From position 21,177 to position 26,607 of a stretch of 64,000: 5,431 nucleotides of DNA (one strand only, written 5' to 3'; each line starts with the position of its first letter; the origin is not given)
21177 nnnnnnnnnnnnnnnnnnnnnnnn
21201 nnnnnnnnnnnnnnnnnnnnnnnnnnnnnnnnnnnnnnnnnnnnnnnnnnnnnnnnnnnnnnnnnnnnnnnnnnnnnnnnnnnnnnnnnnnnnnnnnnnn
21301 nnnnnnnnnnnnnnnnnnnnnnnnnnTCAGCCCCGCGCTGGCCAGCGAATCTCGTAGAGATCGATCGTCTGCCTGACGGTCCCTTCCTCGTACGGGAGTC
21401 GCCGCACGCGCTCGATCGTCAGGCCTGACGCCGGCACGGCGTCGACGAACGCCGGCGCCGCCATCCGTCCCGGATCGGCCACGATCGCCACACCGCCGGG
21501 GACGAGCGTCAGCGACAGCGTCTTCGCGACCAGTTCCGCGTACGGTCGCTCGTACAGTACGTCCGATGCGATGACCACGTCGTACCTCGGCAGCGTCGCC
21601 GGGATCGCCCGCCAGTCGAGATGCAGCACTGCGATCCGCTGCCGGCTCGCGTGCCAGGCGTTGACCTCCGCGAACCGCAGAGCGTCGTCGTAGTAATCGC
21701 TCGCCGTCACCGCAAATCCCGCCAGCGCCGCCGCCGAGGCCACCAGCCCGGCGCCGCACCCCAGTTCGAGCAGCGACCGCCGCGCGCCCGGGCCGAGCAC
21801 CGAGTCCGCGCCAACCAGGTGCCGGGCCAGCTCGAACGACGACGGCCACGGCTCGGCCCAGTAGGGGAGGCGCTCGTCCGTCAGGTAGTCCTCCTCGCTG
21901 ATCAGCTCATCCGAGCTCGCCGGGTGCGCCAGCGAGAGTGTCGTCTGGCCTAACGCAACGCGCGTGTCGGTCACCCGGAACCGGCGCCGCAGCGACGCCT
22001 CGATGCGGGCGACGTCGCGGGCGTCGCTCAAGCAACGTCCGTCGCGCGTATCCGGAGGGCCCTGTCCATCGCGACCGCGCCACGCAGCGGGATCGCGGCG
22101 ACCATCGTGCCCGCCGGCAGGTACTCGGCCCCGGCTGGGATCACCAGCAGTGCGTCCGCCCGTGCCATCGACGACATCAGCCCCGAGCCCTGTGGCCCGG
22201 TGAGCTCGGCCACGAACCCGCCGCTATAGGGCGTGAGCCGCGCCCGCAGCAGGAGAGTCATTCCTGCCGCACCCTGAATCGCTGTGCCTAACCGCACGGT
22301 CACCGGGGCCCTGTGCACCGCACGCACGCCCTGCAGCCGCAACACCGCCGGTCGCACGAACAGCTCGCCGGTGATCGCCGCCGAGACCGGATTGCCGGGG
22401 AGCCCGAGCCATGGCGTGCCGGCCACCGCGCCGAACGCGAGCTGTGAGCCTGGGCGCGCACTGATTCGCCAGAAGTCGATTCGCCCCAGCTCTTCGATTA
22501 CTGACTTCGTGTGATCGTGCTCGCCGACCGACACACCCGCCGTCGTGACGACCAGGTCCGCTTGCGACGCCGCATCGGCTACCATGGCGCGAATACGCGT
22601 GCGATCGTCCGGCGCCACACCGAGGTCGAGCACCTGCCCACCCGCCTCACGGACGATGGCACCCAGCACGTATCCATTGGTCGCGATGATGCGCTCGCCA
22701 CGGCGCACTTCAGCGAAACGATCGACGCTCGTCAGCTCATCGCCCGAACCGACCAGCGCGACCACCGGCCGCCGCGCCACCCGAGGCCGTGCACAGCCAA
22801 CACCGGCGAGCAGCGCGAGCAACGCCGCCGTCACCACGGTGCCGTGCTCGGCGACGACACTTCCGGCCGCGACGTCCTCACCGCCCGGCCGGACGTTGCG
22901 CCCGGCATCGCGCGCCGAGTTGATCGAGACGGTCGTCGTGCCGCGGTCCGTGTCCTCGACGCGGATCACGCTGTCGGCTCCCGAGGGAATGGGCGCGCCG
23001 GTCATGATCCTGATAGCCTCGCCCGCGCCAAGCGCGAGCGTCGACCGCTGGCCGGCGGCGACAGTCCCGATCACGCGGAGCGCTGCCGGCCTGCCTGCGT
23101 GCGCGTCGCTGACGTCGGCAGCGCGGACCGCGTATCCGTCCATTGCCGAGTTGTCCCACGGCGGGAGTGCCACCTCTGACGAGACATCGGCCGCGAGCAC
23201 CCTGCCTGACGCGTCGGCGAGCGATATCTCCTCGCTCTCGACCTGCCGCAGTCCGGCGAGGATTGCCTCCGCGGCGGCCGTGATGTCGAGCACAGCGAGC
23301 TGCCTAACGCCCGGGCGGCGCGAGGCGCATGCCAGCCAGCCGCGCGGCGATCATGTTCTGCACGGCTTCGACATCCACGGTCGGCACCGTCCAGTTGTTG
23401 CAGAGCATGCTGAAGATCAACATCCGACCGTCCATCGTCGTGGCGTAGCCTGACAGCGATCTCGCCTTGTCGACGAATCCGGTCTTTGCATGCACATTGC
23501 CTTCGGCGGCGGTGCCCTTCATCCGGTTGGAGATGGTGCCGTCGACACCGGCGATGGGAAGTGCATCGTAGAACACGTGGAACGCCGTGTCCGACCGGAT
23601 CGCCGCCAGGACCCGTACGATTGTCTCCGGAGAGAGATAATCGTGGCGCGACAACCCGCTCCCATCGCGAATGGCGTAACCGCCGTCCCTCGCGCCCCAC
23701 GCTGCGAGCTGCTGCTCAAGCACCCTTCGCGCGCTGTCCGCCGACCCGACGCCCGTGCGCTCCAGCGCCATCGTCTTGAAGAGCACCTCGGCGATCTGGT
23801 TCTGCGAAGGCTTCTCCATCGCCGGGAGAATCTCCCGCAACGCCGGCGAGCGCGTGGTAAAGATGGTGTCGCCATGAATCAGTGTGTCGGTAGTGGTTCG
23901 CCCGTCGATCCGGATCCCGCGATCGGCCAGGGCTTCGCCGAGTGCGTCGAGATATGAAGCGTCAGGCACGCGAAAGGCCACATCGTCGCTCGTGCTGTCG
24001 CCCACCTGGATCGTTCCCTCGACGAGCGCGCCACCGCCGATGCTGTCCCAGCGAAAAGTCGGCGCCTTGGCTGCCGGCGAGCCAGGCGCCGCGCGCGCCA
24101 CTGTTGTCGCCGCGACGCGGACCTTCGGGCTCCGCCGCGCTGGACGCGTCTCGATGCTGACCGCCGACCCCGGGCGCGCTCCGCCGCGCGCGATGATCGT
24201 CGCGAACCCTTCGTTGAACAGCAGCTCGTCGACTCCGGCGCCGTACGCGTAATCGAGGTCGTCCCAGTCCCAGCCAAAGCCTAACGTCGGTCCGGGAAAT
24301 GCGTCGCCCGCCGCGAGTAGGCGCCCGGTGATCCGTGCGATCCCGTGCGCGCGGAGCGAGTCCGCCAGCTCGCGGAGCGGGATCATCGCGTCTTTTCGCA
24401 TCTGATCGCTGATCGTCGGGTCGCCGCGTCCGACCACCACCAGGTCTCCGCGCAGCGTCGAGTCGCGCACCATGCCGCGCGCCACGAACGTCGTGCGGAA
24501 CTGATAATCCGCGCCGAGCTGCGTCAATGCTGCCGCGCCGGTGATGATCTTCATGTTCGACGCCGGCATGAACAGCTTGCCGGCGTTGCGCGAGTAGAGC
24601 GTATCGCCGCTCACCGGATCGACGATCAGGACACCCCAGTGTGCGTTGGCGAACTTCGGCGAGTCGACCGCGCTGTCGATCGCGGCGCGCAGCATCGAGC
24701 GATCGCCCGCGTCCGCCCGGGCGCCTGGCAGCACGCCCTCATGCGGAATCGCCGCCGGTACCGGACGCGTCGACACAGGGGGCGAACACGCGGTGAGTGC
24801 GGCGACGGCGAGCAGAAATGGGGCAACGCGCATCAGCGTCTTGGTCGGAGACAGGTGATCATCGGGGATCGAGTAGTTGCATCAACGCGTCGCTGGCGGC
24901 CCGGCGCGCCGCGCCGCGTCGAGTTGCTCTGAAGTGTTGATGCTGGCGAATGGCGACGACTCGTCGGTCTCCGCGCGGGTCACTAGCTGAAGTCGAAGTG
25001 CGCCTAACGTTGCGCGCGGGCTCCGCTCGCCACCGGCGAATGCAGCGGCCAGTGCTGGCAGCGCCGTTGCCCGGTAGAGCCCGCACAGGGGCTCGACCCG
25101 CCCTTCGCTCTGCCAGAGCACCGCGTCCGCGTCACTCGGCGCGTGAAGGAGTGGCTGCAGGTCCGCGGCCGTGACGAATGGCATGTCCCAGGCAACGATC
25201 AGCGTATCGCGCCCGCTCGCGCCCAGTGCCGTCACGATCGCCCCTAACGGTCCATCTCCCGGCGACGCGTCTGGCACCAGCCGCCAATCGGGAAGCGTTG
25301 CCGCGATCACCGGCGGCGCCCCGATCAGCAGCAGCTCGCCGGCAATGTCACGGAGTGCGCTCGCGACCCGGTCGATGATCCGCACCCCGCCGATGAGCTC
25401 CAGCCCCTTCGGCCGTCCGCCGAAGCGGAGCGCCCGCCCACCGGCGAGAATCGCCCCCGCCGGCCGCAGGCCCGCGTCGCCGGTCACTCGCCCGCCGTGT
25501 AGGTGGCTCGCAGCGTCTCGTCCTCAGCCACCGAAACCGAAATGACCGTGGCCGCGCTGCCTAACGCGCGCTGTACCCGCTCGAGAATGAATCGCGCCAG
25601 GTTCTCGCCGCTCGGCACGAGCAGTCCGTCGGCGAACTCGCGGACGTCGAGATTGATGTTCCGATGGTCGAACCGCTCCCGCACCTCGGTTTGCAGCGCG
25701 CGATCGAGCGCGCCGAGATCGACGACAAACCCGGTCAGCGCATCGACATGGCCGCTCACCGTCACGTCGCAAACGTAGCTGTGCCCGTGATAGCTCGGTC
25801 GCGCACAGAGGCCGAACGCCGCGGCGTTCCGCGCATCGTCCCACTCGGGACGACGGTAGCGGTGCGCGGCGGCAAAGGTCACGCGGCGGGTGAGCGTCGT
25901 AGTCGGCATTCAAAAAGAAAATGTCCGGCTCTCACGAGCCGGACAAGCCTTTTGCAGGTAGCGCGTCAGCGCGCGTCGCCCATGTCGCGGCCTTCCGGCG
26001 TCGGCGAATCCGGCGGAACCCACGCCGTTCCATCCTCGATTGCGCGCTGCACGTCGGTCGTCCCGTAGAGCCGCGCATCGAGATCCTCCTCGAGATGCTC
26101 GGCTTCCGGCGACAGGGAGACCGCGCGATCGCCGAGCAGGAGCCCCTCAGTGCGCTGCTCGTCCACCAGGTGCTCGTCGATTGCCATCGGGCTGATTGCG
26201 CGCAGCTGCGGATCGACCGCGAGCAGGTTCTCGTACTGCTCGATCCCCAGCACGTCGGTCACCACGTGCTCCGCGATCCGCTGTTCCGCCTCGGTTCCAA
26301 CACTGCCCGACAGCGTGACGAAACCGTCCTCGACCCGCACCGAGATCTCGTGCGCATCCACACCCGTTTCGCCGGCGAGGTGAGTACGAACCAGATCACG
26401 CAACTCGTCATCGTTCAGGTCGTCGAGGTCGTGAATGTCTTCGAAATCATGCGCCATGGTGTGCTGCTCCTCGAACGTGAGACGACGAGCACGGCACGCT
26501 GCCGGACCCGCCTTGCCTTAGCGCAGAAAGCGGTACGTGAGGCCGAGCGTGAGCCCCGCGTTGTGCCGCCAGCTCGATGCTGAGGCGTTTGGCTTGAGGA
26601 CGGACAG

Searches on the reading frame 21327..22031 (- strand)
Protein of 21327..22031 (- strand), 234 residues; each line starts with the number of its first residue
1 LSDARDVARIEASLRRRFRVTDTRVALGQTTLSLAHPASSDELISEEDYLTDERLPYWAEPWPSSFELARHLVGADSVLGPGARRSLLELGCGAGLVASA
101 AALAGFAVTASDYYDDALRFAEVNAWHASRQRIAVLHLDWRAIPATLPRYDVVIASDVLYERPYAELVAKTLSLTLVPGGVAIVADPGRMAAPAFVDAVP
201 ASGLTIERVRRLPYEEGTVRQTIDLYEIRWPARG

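Call 16: search_protein_families(library=pfam, proteins=[window:21327-22031:-], max_evalue=0.00001)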
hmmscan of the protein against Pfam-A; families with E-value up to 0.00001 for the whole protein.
window:21327-22031:- (234 aa): 6 families
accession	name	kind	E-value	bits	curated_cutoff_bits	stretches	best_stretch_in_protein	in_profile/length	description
PF13489.12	Methyltransf_23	-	1.5e-09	38.2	27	1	82-191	21-123/164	Methyltransferase domain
PF10294.15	Methyltransf_16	-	1.7e-09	38.1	21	1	84-175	47-146/174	Lysine methyltransferase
PF08242.18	Methyltransf_12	-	2.2e-08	35.1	30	1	88-181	1-97/98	Methyltransferase domain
PF13847.12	Methyltransf_31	-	4.4e-08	33.4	27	1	86-189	6-114/145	Methyltransferase domain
PF13649.12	Methyltransf_25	-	4.6e-08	34.1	27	1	88-180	2-97/97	Methyltransferase domain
PF08241.18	Methyltransf_11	-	2.1e-07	31.9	21.2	1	88-183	1-94/95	Methyltransferase domain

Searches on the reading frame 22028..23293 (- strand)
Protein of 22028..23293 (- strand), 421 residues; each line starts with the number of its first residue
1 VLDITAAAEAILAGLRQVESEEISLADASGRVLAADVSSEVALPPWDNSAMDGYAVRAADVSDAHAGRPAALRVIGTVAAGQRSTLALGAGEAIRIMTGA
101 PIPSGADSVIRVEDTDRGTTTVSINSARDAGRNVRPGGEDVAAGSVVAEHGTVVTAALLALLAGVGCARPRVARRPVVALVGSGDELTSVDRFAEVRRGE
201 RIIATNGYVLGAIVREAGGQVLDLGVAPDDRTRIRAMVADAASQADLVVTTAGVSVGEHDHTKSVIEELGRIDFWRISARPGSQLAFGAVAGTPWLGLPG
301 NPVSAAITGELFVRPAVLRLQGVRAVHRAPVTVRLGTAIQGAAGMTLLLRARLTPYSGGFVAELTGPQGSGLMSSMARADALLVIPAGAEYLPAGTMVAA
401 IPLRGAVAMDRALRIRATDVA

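Call 16: search_protein_families(library=pfam, proteins=[window:22028-23293:-], max_evalue=0.00001)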
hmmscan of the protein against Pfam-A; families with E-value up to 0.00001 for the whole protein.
window:22028-23293:- (421 aa): 3 families
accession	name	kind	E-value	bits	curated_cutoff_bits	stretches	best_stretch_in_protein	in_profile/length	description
PF03453.22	MoeA_N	-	6.2e-45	153.2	30.8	1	4-166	3-160/160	MoeA N-terminal region (domain I and II)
PF00994.29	MoCF_biosynth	-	8.8e-27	94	26.6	1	184-317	6-142/144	Probable molybdopterin binding domain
PF03454.20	MoeA_C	-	5.6e-16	59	22.1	1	333-403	2-72/72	MoeA C-terminal region (domain IV)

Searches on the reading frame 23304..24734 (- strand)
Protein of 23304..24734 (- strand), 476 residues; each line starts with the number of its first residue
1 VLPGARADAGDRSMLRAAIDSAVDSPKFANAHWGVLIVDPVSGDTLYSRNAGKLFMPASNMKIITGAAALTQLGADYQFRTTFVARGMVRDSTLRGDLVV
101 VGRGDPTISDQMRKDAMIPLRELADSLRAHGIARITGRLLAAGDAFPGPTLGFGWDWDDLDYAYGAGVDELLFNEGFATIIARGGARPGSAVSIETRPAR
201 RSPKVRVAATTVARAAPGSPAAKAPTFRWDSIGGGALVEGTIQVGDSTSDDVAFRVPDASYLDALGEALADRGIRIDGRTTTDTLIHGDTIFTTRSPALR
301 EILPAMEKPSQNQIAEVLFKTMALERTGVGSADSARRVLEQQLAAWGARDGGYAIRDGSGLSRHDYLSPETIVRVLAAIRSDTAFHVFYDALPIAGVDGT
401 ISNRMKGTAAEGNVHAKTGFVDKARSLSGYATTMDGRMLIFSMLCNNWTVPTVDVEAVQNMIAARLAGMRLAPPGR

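Call 16: search_protein_families(library=pfam, proteins=[window:23304-24734:-], max_evalue=0.00001)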
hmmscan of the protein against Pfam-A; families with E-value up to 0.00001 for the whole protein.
window:23304-24734:- (476 aa): 1 family
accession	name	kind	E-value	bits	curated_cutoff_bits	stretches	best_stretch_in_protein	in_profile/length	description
PF02113.21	Peptidase_S13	-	1e-93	315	22.8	1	15-464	1-439/444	D-Ala-D-Ala carboxypeptidase 3 (S13) family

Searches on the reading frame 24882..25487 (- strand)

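Call 16: search_protein_families(library=pfam, proteins=[window:24882-25487:-], max_evalue=0.00001)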
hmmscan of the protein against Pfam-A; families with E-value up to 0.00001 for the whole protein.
window:24882-25487:- (201 aa): 1 family
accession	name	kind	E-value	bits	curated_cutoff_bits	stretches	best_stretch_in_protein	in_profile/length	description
PF12804.13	NTP_transf_3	-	3.8e-28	99.1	27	1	11-160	1-153/160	MobA-like NTP transferase domain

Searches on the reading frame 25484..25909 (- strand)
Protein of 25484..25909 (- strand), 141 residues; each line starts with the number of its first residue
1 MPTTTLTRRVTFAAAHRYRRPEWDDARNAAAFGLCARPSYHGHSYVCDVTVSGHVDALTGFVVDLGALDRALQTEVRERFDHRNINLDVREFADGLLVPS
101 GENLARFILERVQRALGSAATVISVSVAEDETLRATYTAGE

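Call 16: search_protein_families(library=pfam, proteins=[window:25484-25909:-], max_evalue=0.00001)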
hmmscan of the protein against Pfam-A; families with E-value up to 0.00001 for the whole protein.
window:25484-25909:- (141 aa): 1 family
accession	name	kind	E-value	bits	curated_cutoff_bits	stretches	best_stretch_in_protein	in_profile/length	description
PF01242.24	PTPS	-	1.4e-28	99.7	22.4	1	6-138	2-119/121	6-pyruvoyl tetrahydropterin synthase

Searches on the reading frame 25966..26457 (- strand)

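Call 34: search_protein_families(library=pfam, proteins=[window:25966-26457:-], max_evalue=0.0001)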
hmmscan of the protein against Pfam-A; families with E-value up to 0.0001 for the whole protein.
window:25966-26457:- (163 aa): 1 family
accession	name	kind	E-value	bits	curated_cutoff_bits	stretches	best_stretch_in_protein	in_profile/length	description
PF04972.22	BON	-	6.3e-12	46.1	27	1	15-82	1-68/69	BON domain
